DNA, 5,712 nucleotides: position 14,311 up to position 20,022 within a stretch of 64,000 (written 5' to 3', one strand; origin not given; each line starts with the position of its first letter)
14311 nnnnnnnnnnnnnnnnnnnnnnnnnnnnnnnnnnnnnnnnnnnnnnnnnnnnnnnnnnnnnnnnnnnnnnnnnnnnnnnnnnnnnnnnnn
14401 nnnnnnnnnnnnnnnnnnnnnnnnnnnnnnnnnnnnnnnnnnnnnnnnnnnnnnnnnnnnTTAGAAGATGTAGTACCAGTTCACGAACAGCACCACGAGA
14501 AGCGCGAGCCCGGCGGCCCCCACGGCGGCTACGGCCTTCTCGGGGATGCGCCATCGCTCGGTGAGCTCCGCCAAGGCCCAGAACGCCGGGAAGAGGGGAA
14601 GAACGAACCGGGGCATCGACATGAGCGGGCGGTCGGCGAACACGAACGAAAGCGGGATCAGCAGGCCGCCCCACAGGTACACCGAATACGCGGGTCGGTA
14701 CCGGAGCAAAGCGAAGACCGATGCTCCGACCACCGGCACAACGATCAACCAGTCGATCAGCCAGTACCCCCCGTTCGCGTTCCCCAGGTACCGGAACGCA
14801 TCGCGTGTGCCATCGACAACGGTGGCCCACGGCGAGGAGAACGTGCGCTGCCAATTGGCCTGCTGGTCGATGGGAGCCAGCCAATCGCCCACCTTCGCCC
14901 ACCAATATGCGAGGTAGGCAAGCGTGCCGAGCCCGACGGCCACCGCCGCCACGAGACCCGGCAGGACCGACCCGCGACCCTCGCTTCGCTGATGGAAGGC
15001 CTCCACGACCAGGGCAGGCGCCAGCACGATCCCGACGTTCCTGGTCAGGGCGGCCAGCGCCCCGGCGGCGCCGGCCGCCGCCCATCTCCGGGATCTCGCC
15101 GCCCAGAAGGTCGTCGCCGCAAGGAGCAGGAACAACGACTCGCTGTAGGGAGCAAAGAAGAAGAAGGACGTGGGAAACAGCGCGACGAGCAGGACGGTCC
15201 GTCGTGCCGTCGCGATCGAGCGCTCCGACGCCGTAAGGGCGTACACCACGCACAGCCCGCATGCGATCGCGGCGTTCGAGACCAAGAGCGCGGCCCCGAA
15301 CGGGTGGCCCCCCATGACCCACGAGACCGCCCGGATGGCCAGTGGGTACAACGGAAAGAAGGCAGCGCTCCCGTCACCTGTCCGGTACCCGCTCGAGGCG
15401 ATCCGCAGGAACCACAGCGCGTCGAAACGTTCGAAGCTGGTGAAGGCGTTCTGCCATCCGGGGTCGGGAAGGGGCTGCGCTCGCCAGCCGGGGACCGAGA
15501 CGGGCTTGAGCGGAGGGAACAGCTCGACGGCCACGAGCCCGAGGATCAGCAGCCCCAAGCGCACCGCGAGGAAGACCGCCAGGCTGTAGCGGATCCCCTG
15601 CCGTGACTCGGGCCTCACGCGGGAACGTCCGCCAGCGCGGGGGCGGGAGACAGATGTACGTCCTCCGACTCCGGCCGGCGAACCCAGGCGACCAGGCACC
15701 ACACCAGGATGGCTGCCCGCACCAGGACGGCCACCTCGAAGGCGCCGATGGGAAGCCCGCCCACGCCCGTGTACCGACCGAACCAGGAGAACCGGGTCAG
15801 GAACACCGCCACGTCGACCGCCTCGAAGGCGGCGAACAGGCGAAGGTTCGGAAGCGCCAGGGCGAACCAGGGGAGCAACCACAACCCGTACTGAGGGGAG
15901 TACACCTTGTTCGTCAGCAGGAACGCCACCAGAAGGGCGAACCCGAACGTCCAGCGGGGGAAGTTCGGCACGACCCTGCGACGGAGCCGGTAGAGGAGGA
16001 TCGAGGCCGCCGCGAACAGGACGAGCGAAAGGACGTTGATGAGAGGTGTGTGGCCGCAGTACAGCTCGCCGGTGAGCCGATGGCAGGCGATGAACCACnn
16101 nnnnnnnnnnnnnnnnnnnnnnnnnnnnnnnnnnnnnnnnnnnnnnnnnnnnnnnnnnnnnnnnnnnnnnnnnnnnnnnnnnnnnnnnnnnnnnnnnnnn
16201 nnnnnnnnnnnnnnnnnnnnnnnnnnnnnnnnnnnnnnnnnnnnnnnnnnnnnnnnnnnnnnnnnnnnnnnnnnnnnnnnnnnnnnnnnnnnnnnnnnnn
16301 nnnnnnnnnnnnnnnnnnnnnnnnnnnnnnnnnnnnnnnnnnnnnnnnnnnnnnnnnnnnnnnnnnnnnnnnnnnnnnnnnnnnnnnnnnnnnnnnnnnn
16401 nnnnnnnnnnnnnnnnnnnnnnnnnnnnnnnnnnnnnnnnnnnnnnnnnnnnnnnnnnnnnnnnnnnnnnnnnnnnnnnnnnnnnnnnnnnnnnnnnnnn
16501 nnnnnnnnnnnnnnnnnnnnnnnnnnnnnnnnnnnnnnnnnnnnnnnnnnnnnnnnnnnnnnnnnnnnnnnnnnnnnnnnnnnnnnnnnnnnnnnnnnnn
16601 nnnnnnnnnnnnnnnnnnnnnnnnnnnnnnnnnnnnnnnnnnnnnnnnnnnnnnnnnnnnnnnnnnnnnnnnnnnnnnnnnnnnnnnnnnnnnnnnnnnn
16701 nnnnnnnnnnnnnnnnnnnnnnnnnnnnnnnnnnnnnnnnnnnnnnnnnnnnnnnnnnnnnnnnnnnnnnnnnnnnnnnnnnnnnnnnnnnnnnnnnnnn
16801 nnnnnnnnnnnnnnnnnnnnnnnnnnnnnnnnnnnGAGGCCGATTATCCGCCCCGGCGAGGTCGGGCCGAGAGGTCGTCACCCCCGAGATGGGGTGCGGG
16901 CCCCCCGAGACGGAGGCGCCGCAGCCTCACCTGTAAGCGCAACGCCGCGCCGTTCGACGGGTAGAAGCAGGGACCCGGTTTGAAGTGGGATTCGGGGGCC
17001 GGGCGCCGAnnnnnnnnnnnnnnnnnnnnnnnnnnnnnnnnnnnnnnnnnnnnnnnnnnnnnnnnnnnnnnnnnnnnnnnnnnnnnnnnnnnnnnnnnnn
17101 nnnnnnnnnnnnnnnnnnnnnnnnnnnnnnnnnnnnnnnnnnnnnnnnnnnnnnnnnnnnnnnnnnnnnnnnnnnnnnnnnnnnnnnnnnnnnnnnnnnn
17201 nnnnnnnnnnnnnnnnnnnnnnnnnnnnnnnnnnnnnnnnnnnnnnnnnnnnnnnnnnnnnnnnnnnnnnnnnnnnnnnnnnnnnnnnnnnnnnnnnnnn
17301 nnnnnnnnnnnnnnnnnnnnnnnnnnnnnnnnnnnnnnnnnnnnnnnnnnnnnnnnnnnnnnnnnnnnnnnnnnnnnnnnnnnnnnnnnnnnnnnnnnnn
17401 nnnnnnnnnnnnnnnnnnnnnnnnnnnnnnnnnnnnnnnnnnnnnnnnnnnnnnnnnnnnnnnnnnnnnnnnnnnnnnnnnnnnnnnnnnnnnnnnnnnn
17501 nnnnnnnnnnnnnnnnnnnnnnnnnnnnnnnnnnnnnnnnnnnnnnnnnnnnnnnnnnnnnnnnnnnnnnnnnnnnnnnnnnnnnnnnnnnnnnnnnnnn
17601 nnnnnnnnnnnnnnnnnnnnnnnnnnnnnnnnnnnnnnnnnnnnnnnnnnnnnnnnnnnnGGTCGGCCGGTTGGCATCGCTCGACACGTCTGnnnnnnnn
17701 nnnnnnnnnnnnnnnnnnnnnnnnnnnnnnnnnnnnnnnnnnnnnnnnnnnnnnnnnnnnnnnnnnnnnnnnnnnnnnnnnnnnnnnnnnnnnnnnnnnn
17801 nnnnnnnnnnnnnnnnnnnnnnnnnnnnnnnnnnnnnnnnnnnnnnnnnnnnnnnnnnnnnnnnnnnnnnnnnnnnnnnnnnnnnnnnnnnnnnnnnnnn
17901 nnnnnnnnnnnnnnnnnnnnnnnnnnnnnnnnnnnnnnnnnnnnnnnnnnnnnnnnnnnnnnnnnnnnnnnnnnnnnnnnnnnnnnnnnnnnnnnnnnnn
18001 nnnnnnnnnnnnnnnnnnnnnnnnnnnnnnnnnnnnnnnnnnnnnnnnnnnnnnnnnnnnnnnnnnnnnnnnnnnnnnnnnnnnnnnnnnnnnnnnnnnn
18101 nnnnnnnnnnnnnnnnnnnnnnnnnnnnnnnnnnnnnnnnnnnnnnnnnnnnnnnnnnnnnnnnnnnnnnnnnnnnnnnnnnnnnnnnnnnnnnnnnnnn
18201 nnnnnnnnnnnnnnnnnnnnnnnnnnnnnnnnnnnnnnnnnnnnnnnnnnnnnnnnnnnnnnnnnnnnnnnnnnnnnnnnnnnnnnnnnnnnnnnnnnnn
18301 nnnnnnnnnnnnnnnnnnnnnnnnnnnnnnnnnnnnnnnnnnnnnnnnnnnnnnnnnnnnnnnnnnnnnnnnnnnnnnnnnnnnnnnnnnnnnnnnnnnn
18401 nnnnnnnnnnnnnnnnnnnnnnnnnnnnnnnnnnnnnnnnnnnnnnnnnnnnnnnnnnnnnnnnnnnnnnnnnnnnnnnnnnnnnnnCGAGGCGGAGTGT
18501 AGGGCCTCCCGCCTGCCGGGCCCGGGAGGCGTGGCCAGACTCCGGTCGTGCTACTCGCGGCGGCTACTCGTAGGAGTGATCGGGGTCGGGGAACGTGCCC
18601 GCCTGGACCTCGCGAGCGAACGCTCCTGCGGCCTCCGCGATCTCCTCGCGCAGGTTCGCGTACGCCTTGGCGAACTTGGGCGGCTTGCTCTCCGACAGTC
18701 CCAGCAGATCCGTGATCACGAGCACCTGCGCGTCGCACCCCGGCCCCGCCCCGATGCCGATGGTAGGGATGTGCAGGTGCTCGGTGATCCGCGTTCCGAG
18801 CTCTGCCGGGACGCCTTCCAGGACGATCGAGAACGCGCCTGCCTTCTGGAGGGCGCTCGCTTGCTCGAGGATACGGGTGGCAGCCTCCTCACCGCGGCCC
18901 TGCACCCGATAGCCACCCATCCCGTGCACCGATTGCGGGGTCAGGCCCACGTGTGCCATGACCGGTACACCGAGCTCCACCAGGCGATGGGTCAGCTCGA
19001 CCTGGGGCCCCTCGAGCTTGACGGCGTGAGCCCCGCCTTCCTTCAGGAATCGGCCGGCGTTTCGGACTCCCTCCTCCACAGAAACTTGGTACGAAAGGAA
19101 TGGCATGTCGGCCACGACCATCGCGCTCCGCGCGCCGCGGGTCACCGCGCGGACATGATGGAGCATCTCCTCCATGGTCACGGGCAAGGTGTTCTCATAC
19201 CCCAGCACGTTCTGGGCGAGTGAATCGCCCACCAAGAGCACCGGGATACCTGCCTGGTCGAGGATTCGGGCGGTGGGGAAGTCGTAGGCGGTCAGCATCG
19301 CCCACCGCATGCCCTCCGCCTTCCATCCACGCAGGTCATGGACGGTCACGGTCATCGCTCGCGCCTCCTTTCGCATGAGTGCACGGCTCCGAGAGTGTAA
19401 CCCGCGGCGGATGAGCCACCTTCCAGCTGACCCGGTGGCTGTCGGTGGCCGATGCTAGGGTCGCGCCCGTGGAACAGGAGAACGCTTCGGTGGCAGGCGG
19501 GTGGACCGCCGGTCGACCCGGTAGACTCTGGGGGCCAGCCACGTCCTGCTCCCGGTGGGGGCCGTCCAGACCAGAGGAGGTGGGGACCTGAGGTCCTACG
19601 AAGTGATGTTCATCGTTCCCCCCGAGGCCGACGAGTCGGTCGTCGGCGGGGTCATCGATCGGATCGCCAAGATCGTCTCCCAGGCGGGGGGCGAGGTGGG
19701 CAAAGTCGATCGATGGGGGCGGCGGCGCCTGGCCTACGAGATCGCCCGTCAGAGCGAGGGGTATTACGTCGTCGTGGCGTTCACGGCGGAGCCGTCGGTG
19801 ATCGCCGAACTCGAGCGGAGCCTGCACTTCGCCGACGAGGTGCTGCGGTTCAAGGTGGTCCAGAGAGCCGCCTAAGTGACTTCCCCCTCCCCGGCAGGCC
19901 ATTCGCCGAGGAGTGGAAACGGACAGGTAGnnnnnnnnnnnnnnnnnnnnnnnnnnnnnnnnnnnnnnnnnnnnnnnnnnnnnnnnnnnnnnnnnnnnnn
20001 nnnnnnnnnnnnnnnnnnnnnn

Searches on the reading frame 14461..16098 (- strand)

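Call 42: search_protein_families(library=pfam, proteins=[window:14461-16098:-], max_evalue=0.01)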
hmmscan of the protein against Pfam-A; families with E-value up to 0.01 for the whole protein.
window:14461-16098:- (545 aa): 1 family
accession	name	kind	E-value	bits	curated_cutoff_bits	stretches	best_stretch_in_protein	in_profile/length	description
PF04188.19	Mannosyl_trans2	-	1.6e-08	34.8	22.4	1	214-362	50-208/443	Mannosyltransferase (PIG-V)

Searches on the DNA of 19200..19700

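Call 78: search_rna_families(source=window, start=19200, end=19700, threshold=evalue, max_evalue=1)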
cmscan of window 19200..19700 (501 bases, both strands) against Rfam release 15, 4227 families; matches with E-value up to 1: 1.
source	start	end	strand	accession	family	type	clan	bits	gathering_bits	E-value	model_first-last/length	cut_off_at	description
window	19374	19432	+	RF01127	sR42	Gene; snRNA; snoRNA; CD-box;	-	15.8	38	0.22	1-63/63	no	Small nucleolar RNA sR42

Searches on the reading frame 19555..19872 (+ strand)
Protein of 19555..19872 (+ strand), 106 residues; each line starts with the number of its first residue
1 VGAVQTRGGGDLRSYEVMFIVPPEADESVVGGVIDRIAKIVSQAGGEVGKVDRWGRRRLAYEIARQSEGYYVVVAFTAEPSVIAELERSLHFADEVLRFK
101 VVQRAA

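Call 42: search_protein_families(library=pfam, proteins=[window:19555-19872:+], max_evalue=0.01)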
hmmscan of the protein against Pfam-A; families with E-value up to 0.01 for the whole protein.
window:19555-19872:+ (106 aa): 1 family
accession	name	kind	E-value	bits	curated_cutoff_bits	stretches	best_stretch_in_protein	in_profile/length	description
PF01250.22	Ribosomal_S6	-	3.3e-30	104.6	27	1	15-102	2-89/90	Ribosomal protein S6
